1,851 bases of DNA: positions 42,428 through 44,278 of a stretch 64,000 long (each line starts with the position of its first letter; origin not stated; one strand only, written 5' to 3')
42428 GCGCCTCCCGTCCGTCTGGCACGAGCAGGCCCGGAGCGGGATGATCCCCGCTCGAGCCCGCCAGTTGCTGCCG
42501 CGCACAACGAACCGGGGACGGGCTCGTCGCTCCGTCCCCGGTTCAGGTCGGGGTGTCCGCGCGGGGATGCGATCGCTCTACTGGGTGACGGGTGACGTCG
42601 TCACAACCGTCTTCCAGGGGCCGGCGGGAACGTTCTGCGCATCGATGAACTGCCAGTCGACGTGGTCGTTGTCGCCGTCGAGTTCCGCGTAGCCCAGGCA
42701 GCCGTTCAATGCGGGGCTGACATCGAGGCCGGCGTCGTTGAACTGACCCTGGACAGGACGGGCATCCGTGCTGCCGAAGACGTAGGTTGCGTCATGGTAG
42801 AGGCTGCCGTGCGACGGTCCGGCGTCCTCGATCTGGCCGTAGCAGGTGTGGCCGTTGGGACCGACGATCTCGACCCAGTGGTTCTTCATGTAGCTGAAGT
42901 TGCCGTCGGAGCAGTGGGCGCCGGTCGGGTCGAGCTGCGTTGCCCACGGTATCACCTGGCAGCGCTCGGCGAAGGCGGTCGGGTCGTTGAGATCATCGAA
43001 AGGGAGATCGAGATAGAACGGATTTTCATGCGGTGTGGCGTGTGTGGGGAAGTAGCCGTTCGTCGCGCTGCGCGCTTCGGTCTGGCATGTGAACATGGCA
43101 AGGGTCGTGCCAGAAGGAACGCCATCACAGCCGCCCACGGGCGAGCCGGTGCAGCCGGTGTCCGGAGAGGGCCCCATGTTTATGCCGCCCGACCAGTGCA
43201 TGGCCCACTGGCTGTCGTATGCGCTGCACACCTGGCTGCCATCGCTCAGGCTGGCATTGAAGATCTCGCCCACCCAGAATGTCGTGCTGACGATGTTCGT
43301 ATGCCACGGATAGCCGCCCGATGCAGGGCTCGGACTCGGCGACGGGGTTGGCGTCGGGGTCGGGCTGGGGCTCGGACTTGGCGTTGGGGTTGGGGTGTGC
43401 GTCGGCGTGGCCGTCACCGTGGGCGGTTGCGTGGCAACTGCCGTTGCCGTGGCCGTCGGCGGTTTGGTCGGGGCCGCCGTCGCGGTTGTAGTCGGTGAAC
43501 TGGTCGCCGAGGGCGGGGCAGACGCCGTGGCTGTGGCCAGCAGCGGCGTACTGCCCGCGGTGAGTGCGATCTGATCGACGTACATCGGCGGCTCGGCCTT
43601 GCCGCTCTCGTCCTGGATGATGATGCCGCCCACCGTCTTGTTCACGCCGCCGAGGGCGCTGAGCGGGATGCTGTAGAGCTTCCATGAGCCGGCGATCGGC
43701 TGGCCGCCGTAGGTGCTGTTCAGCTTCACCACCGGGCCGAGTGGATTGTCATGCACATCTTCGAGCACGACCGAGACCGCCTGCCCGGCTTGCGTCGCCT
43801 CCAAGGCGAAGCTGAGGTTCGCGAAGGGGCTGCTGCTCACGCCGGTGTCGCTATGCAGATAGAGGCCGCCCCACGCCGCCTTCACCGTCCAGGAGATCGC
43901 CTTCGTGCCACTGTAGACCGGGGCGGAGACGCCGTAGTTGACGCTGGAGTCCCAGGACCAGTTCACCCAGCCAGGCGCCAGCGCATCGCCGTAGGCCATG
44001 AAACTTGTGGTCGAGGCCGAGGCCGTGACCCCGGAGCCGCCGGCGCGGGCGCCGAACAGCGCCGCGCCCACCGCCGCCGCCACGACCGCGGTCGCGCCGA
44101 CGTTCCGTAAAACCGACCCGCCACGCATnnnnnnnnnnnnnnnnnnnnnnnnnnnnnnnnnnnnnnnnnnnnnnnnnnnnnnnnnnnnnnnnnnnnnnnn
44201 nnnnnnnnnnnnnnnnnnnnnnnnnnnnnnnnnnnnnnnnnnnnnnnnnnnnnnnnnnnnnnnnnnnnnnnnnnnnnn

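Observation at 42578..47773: Pair of large secreted proteins built from a repeated about 160-aa module (four copies) of unassigned family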

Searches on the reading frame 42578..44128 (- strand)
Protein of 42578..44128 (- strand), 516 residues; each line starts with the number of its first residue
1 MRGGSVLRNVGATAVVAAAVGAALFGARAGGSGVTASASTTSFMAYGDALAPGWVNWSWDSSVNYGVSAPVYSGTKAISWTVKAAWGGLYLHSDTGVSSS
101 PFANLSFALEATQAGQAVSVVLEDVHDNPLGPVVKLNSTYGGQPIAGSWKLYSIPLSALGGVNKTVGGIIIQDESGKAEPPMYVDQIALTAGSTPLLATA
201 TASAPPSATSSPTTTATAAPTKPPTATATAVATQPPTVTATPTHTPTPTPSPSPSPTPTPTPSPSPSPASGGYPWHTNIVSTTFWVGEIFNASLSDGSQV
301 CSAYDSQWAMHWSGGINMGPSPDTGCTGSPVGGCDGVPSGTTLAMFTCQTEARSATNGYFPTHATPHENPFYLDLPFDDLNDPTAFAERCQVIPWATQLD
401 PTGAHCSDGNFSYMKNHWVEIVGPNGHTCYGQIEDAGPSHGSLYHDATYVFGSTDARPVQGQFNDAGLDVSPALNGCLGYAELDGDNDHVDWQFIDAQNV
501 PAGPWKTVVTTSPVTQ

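Call 3: search_protein_families(library=pfam, proteins=[window:42578-44128:-], max_evalue=1)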
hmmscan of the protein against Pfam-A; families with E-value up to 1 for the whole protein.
window:42578-44128:- (516 aa): 0 families

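Call 4: search_protein_families(library=ncbifam, proteins=[window:42578-44128:-], max_evalue=1)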
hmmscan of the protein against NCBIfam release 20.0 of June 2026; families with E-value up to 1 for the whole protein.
window:42578-44128:- (516 aa): 4 families
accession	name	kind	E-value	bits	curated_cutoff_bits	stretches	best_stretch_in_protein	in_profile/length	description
NF033761.1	gliding_GltJ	equivalog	0.064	12.3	450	1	170-267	393-490/671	adventurous gliding motility protein GltJ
NF037973.1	metallo_SslE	exception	0.14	9.4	3000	1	207-274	29-94/1519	lipoprotein metalloprotease SslE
NF011524.0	PRK14963.1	equivalog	0.15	11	601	1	197-311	348-468/647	DNA polymerase III subunits gamma and tau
TIGR03354.1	VI_FHA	hypoth_equivalog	0.25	11.1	120.25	1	180-266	151-228/420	type VI secretion system-associated FHA domain protein TagH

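Call 47: find_encoding_contigs(protein=window:42581-44128:-, flank=10000, max_places=4)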
Protein seq(516 aa) (516 aa): 3 contigs read that carry it; 2 places shown.
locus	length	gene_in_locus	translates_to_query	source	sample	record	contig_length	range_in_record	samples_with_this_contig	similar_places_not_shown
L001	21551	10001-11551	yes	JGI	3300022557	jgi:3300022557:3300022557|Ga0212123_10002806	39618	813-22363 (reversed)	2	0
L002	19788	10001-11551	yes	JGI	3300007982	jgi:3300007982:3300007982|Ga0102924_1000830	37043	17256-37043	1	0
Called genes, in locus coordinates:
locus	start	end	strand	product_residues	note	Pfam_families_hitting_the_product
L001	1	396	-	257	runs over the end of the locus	PF00005:ABC_tran, PF13304:AAA_21 (faint)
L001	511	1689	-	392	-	PF12974:Phosphonate-bd, PF09084:NMT1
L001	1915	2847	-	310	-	PF13371:TPR_9 (weak), PF13432:TPR_16, PF13424:TPR_12 (weak), PF00515:TPR_1 (weak), PF07719:TPR_2 (weak), PF13371:TPR_9, PF00515:TPR_1 (weak), PF14559:TPR_19 (weak), +5 more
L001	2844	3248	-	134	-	-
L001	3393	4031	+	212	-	PF12802:MarR_2, PF12840:HTH_20 (weak), PF13412:HTH_24 (faint)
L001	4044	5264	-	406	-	PF26549:Tricorn_N (faint), PF07676:PD40 (faint)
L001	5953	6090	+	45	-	-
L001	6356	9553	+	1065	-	-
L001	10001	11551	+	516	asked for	-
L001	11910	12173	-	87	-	-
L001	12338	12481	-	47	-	-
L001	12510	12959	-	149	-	PF00903:Glyoxalase, PF13669:Glyoxalase_4 (weak), PF18029:Glyoxalase_6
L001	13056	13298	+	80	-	PF01638:HxlR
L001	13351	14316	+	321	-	PF00389:2-Hacid_dh, PF02826:2-Hacid_dh_C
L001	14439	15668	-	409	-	PF01610:DDE_Tnp_ISL3, PF02796:HTH_7, PF01610:DDE_Tnp_ISL3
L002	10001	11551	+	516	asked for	-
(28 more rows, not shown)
